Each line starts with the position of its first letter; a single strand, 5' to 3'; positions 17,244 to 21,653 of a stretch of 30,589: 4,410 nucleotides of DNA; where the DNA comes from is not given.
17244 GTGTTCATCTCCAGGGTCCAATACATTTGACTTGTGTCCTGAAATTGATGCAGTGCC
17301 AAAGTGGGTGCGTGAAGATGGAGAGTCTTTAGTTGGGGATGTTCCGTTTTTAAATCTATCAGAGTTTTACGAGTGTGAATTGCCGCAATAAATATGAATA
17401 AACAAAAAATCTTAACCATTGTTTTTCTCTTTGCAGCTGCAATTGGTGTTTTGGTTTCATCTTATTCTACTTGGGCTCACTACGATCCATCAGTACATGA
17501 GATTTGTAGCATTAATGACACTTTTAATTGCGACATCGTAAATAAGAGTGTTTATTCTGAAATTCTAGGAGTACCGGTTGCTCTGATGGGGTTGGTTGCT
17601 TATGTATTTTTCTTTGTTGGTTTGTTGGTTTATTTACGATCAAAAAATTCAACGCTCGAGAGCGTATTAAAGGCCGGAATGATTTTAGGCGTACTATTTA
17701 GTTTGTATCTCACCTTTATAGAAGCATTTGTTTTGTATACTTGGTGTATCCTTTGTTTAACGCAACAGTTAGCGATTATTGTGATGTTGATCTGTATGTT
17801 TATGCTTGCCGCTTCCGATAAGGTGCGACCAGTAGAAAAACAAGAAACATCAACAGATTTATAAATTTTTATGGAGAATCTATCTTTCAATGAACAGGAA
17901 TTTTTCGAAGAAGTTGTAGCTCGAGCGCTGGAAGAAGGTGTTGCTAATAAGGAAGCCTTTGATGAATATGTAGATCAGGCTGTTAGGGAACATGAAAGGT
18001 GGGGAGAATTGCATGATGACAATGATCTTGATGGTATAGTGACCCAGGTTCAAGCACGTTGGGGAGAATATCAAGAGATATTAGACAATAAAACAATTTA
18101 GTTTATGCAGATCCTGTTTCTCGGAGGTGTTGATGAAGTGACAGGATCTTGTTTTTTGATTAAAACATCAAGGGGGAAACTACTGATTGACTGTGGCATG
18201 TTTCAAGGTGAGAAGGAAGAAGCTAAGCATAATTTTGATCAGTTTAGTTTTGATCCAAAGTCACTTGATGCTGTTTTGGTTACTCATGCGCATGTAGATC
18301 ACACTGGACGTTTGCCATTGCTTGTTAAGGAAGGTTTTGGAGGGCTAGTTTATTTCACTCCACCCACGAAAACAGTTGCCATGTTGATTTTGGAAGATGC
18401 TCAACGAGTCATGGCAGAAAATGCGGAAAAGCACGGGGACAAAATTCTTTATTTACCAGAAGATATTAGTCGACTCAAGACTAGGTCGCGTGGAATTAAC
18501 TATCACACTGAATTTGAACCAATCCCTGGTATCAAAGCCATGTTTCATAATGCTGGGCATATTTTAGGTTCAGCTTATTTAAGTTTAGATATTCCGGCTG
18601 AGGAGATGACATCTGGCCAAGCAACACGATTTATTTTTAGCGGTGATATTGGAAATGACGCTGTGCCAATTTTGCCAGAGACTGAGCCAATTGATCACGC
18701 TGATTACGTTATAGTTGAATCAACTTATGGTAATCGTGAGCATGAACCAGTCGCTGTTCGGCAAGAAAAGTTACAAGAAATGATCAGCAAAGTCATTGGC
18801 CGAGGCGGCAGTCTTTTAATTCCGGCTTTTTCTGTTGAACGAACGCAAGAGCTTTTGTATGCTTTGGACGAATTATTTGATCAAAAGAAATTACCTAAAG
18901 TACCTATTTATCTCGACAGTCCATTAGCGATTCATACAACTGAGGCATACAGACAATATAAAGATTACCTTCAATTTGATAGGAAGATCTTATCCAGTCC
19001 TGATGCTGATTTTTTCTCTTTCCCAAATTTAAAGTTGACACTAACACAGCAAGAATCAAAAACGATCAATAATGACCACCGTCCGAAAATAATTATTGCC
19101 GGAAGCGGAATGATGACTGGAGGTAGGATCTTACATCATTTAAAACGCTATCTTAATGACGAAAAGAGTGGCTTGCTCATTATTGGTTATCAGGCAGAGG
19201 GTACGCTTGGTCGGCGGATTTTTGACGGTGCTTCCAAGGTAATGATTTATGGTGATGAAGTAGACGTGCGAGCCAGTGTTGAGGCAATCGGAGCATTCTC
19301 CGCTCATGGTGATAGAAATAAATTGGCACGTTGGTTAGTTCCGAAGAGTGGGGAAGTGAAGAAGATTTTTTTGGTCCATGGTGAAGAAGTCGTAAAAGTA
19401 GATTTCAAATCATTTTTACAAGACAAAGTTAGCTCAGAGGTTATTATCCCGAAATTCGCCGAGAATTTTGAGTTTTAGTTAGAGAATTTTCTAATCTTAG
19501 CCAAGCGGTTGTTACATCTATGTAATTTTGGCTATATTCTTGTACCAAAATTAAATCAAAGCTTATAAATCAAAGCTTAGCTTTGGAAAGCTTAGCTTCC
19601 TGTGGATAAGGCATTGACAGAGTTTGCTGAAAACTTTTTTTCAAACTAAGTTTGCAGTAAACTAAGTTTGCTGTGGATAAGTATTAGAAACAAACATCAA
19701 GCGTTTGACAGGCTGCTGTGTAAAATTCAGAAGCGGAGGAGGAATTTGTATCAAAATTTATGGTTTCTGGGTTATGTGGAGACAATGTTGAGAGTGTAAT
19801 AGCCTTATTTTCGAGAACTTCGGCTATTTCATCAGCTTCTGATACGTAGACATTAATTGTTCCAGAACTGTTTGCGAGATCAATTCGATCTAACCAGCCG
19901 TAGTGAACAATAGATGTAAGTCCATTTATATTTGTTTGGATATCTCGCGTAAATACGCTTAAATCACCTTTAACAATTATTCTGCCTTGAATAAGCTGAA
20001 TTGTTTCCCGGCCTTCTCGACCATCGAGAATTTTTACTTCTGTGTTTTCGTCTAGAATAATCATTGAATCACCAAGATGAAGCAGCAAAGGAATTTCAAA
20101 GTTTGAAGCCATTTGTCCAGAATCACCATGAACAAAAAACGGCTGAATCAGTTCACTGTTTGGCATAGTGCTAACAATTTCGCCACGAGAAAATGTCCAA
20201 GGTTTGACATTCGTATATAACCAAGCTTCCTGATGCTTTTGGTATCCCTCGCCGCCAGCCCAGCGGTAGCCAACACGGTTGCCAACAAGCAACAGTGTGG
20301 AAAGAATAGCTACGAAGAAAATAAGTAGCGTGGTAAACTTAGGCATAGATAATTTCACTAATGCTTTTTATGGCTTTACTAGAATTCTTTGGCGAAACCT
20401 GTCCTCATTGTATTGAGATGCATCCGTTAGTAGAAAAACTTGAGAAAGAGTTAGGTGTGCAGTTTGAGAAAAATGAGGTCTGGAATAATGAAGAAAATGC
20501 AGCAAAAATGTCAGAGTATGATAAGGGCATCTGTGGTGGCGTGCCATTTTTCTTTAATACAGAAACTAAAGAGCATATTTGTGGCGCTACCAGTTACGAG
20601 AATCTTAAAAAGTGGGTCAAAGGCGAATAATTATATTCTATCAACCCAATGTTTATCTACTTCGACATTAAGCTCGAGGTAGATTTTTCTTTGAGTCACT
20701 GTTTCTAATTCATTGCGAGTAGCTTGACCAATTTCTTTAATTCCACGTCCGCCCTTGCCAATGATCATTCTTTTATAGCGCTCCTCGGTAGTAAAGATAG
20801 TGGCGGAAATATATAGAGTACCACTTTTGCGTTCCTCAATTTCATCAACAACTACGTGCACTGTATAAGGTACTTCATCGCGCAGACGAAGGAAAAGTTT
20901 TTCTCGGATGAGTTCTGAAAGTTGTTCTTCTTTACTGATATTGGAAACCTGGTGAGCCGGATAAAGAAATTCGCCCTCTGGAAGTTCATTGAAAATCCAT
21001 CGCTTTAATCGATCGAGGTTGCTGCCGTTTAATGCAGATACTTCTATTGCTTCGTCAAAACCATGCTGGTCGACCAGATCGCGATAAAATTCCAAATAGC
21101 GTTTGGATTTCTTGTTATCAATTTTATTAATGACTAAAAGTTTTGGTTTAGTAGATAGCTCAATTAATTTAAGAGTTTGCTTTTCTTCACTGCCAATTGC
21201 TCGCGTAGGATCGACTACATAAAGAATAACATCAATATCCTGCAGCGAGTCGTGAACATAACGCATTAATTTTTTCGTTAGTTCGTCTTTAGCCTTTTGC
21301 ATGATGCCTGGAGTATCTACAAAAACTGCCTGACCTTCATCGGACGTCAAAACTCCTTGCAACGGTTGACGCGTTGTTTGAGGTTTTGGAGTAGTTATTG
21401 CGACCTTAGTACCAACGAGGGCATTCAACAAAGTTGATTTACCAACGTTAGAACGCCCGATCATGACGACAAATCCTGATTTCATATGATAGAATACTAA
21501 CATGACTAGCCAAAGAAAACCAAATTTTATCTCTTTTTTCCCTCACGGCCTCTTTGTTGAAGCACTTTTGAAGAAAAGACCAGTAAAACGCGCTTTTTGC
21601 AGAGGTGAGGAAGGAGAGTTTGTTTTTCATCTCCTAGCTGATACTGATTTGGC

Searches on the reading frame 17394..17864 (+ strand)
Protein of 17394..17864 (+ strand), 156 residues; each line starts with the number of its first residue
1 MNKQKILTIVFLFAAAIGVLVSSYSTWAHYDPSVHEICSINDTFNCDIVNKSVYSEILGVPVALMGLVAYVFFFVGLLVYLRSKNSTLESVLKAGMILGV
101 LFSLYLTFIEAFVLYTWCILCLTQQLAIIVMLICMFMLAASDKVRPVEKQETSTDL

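Call 8: search_protein_families(library=pfam, proteins=[window:17394-17864:+])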
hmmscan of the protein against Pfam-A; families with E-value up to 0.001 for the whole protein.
window:17394-17864:+ (156 aa): 2 families
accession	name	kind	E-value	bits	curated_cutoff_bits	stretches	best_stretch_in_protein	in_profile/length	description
PF07884.19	VKOR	-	3e-25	89.3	27.5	1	10-134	2-132/134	Vitamin K epoxide reductase family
PF02600.21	DsbB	-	0.00022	22.1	22.1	0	5-78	59-146/148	Disulfide bond formation protein DsbB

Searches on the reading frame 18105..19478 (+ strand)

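Call 8: search_protein_families(library=pfam, proteins=[window:18105-19478:+])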
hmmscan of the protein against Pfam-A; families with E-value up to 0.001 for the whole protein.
window:18105-19478:+ (457 aa): 5 families
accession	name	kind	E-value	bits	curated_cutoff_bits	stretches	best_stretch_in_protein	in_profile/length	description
PF10996.14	Beta-Casp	-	6.2e-41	140.1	27.7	1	247-372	1-120/120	Beta-Casp domain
PF00753.33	Lactamase_B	-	9.4e-15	55.5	22.7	1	11-78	3-68/196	Metallo-beta-lactamase superfamily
PF07521.17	RMMBL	-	4.5e-09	36.6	21.6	1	386-449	2-63/63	Zn-dependent metallo-hydrolase RNA specificity domain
PF12706.13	Lactamase_B_2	-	1.1e-06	28.9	27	1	26-213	3-171/200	Beta-lactamase superfamily domain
PF16661.11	Lactamase_B_6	-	1.7e-06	28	27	1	21-161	4-149/193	Metallo-beta-lactamase superfamily domain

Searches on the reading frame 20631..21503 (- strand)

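Call 8: search_protein_families(library=pfam, proteins=[window:20631-21503:-])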
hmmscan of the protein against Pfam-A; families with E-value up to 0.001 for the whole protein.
window:20631-21503:- (290 aa): 13 families
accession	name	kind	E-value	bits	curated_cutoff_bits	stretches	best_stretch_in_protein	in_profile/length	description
PF01926.29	MMR_HSR1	-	1.4e-26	93.3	21.9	1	12-127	2-113/113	50S ribosome-binding GTPase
PF07650.23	KH_2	-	1e-13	51.3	22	1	210-286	1-77/78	KH domain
PF02421.24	FeoB_N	-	3e-12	46.8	27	1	12-168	3-154/156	Ferrous iron transport protein B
PF00350.29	Dynamin_N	-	6.2e-12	46.3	27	2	12-49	1-37/168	Dynamin family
PF04548.22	AIG1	-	6e-11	42.5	27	1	12-115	3-108/212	AIG1 family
PF03193.22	RsgA_GTPase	-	1.9e-08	34.8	30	1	7-68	104-169/174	RsgA GTPase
PF00009.33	GTP_EFTU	-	2.1e-08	34.4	26.5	1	80-175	83-187/188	Elongation factor Tu GTP binding domain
PF10662.15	PduV-EutP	-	2.8e-08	34.1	21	1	12-170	4-141/143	Ethanolamine utilisation - propanediol utilisation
PF13401.12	AAA_22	-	5.3e-06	27.2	27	0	8-98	4-91/130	AAA domain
PF16897.10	MMR_HSR1_Xtn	-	7e-05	23.2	35.2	1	120-174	57-104/106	C-terminal region of MMR_HSR1 domain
PF00025.27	Arf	-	0.00015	21.7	22.3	0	8-172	13-172/174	ADP-ribosylation factor family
PF09439.16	SRPRB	-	0.00074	19.4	25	1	11-100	5-83/178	Signal recognition particle receptor beta subunit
PF02492.25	cobW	-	0.00083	19.4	20.7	0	54-136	80-161/180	CobW/HypB/UreG, nucleotide-binding domain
